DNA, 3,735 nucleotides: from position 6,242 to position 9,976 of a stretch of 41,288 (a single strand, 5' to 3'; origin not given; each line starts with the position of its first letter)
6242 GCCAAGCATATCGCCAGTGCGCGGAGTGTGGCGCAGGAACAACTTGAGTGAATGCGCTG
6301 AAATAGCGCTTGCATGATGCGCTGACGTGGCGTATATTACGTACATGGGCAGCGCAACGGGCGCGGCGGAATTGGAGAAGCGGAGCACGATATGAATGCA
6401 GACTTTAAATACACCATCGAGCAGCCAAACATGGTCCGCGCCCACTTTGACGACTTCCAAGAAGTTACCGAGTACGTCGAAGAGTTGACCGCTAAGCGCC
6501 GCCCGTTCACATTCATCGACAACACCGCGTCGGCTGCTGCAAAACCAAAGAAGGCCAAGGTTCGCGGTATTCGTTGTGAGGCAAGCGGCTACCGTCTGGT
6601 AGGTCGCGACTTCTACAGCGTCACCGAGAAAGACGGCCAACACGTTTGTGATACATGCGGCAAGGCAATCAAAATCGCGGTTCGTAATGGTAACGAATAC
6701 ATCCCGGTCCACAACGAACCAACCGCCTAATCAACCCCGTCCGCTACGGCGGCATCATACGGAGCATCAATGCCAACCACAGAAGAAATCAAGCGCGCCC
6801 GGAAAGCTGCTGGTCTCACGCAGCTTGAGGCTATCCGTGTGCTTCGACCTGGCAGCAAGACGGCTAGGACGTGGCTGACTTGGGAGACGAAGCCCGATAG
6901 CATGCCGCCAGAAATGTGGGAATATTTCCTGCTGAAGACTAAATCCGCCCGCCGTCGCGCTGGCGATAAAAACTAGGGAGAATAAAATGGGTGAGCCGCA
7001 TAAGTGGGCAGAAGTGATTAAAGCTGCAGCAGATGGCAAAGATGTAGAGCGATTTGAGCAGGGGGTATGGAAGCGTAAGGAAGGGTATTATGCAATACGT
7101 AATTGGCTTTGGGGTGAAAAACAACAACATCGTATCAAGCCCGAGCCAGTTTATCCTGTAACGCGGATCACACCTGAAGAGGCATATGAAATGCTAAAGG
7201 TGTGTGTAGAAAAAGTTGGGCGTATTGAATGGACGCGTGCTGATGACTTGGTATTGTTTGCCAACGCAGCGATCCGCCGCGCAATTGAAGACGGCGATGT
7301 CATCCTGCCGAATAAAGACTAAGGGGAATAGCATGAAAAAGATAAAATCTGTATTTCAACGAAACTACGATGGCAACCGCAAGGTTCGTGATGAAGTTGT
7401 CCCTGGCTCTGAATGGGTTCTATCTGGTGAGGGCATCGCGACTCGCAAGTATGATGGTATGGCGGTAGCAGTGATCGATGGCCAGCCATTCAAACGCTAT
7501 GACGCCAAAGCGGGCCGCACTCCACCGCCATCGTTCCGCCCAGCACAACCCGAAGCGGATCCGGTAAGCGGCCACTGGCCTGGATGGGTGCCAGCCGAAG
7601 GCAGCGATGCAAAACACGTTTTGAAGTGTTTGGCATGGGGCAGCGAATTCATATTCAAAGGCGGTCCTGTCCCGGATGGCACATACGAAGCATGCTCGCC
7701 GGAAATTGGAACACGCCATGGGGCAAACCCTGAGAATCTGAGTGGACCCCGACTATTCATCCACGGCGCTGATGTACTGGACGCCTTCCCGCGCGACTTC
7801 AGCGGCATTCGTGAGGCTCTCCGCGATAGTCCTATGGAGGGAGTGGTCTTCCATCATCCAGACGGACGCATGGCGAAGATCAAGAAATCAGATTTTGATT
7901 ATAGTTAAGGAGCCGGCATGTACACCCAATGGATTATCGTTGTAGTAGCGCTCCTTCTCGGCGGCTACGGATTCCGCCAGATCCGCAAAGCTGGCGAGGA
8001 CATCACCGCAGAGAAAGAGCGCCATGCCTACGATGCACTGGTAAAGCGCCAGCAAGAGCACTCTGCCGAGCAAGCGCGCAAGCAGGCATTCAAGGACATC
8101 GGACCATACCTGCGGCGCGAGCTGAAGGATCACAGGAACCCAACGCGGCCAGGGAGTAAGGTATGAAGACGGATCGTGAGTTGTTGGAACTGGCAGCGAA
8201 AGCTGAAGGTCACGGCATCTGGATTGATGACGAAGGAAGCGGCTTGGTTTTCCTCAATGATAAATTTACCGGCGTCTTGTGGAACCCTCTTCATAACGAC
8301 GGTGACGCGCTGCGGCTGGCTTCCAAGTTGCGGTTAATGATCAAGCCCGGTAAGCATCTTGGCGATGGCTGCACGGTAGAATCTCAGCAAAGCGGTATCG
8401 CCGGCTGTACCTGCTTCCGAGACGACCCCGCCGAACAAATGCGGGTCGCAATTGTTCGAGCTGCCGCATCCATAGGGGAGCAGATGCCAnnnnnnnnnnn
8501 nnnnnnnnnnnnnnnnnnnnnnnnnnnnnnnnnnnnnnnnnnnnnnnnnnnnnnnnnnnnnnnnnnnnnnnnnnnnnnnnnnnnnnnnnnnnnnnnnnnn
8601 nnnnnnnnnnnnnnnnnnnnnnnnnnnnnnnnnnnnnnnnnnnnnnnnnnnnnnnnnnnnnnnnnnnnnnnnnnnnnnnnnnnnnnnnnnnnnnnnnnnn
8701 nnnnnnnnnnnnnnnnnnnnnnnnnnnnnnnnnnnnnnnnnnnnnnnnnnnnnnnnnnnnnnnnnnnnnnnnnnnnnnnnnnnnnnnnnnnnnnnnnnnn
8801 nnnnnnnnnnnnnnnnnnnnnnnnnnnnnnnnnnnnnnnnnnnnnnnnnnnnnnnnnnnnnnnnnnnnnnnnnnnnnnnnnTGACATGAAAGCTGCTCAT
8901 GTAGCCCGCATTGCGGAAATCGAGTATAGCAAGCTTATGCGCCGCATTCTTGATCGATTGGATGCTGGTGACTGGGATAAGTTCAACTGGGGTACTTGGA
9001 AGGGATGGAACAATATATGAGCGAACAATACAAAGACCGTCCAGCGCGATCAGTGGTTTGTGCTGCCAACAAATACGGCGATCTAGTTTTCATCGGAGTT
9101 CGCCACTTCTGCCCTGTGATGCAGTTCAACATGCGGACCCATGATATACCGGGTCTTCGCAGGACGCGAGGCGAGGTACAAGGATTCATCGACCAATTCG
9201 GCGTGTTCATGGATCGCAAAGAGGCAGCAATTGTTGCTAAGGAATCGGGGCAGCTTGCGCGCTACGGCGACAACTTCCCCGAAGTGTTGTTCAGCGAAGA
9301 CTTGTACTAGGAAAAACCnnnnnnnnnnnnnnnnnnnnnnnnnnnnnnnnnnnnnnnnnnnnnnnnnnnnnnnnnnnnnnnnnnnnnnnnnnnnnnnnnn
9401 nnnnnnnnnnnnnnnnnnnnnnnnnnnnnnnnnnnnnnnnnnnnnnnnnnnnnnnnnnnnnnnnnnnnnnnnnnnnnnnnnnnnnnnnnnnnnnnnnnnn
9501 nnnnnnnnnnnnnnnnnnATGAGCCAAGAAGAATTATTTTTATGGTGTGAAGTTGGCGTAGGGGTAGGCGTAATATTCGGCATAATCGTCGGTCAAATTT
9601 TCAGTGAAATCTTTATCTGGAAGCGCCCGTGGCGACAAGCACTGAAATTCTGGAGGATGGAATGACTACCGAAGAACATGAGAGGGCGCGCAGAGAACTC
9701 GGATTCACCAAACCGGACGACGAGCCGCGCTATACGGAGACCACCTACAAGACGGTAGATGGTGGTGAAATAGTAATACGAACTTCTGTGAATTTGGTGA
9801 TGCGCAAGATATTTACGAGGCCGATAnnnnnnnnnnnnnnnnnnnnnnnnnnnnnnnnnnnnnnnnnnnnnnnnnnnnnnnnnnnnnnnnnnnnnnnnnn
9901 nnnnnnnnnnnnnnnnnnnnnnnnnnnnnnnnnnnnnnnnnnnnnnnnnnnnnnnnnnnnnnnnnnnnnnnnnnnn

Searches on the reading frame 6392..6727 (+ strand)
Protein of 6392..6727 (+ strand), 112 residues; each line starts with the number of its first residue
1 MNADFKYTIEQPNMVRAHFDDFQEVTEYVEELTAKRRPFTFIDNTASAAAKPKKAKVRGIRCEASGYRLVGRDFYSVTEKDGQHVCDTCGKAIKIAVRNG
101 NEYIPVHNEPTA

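Call 49: search_protein_families(library=phrogs, proteins=[window:6392-6727:+], max_evalue=0.01)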
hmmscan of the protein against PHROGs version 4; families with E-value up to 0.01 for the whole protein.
window:6392-6727:+ (112 aa): 0 families

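Call 50: search_protein_families(library=pfam, proteins=[window:6392-6727:+], max_evalue=0.01)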
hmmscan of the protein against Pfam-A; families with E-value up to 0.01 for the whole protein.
window:6392-6727:+ (112 aa): 1 family
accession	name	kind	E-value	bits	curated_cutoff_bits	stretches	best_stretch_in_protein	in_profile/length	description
PF09180.16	ProRS-C_1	-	1.7e-05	25.3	31.5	1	4-103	3-71/71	Prolyl-tRNA synthetase, C-terminal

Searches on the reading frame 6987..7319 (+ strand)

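Call 49: search_protein_families(library=phrogs, proteins=[window:6987-7319:+], max_evalue=0.01)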
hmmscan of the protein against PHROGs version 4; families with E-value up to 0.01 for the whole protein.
window:6987-7319:+ (111 aa): 1 family
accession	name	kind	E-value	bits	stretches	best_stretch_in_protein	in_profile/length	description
phrog_11201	-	unknown function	0.0084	17.5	1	13-41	11-39/88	-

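Call 50: search_protein_families(library=pfam, proteins=[window:6987-7319:+], max_evalue=0.01)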
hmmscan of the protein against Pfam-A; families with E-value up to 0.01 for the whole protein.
window:6987-7319:+ (111 aa): 0 families

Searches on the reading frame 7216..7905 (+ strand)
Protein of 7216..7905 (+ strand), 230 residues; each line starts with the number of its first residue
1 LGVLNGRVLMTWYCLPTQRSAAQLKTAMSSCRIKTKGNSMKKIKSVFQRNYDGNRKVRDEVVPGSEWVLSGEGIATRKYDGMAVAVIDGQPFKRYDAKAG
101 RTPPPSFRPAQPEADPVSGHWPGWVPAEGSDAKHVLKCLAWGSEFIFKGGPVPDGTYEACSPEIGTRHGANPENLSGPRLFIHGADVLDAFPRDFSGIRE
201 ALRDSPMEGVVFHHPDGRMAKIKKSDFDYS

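Call 49: search_protein_families(library=phrogs, proteins=[window:7216-7905:+], max_evalue=0.01)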
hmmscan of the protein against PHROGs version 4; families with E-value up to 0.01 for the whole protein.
window:7216-7905:+ (230 aa): 1 family
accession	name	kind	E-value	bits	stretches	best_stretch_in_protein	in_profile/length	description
phrog_14301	-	DNA, RNA and nucleotide metabolism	1.3e-72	244.6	1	40-229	1-184/186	RNA ligase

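Call 50: search_protein_families(library=pfam, proteins=[window:7216-7905:+], max_evalue=0.01)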
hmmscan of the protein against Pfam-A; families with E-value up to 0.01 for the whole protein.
window:7216-7905:+ (230 aa): 0 families

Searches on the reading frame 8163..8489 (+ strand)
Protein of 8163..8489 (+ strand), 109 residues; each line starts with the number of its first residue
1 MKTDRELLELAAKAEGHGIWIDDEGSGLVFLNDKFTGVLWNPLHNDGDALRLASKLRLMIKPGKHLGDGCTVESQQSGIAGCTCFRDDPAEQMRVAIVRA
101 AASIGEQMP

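Call 49: search_protein_families(library=phrogs, proteins=[window:8163-8489:+], max_evalue=0.01)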
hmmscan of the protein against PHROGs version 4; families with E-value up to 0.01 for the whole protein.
window:8163-8489:+ (109 aa): 1 family
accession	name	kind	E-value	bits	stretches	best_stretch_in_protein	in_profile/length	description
phrog_5086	-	unknown function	3.6e-21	76.4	1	3-108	2-108/110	-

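Call 50: search_protein_families(library=pfam, proteins=[window:8163-8489:+], max_evalue=0.01)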
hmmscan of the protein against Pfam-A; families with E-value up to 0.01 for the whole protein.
window:8163-8489:+ (109 aa): 0 families

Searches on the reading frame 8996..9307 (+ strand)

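Call 49: search_protein_families(library=phrogs, proteins=[window:8996-9307:+], max_evalue=0.01)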
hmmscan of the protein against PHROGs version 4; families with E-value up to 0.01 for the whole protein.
window:8996-9307:+ (104 aa): 1 family
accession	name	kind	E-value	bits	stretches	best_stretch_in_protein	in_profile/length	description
phrog_839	-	unknown function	3.5e-29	103.2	1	15-103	78-174/253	-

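Call 50: search_protein_families(library=pfam, proteins=[window:8996-9307:+], max_evalue=0.01)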
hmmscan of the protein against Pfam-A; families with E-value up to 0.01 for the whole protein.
window:8996-9307:+ (104 aa): 0 families

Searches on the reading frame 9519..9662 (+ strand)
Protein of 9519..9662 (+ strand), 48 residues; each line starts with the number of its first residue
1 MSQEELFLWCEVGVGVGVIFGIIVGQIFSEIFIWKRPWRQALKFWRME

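Call 97: search_protein_families(library=phrogs, proteins=[window:9519-9662:+], max_evalue=0.1)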
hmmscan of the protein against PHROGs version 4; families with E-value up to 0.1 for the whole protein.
window:9519-9662:+ (48 aa): 1 family
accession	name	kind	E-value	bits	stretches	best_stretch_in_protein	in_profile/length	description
phrog_31008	-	unknown function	0.063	14.5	1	9-34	40-65/81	-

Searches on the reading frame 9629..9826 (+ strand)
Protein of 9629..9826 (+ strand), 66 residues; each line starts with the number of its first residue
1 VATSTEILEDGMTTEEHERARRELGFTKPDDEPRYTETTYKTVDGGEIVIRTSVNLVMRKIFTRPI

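Call 49: search_protein_families(library=phrogs, proteins=[window:9629-9826:+], max_evalue=0.01)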
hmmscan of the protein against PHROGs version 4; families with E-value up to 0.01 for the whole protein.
window:9629-9826:+ (66 aa): 0 families

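Call 50: search_protein_families(library=pfam, proteins=[window:9629-9826:+], max_evalue=0.01)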
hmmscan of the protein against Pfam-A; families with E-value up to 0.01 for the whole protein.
window:9629-9826:+ (66 aa): 0 families

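Call 96: search_protein_families(library=pfam, proteins=[window:9662-9826:+], max_evalue=0.1)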
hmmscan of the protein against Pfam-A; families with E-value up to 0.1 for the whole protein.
window:9662-9826:+ (55 aa): 0 families

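Call 97: search_protein_families(library=phrogs, proteins=[window:9662-9826:+], max_evalue=0.1)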
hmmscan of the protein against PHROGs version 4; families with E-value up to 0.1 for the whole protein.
window:9662-9826:+ (55 aa): 0 families

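Call 103: find_homologous_proteins(query=window:9662-9826:+, max_evalue=0.001)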
Query seq(55 aa) (55 aa): 4 proteins with E <= 0.001 among 4 candidates.
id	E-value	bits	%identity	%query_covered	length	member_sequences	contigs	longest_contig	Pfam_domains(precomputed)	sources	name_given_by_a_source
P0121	1.9e-28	113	100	100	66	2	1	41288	-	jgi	-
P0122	1.5e-16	76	78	82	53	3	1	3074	-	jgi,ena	-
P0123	5.9e-15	71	85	60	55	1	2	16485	-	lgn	-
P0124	6.5e-15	71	82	60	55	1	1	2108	-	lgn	-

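Call 104: find_encoding_contigs(protein=P0123, flank=5000, max_places=2)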
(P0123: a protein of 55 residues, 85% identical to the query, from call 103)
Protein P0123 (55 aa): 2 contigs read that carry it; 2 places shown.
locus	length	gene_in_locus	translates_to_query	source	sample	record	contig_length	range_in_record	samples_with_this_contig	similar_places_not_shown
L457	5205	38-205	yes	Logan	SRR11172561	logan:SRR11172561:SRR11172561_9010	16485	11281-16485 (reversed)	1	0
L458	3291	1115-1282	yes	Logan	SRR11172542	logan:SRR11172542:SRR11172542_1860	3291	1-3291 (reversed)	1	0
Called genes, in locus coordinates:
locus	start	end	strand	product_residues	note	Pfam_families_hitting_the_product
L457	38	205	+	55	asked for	-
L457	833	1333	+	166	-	PF20901:Sf6_terminase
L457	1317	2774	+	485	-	PF03237:Terminase_6N, PF17289:Terminase_6C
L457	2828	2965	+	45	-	-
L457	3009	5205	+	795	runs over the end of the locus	PF23899:SU10_portal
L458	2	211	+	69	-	?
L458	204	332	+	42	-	-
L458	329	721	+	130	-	-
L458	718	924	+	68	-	-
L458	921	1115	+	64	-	-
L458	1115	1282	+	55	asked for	-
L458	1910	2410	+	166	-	PF20901:Sf6_terminase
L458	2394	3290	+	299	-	?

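Call 105: find_encoding_contigs(protein=P0122, flank=5000, max_places=2)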
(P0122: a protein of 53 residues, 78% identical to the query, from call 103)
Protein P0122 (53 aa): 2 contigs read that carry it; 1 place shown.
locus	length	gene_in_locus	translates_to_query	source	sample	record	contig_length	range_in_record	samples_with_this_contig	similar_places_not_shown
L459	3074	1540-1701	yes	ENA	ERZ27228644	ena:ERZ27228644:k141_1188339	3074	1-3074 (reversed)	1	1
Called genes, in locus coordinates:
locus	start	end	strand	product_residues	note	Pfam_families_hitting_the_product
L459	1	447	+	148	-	?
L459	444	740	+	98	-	-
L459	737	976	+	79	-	-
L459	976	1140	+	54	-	-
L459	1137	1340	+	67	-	-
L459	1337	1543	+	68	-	-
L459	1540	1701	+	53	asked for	-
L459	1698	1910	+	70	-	-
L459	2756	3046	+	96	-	-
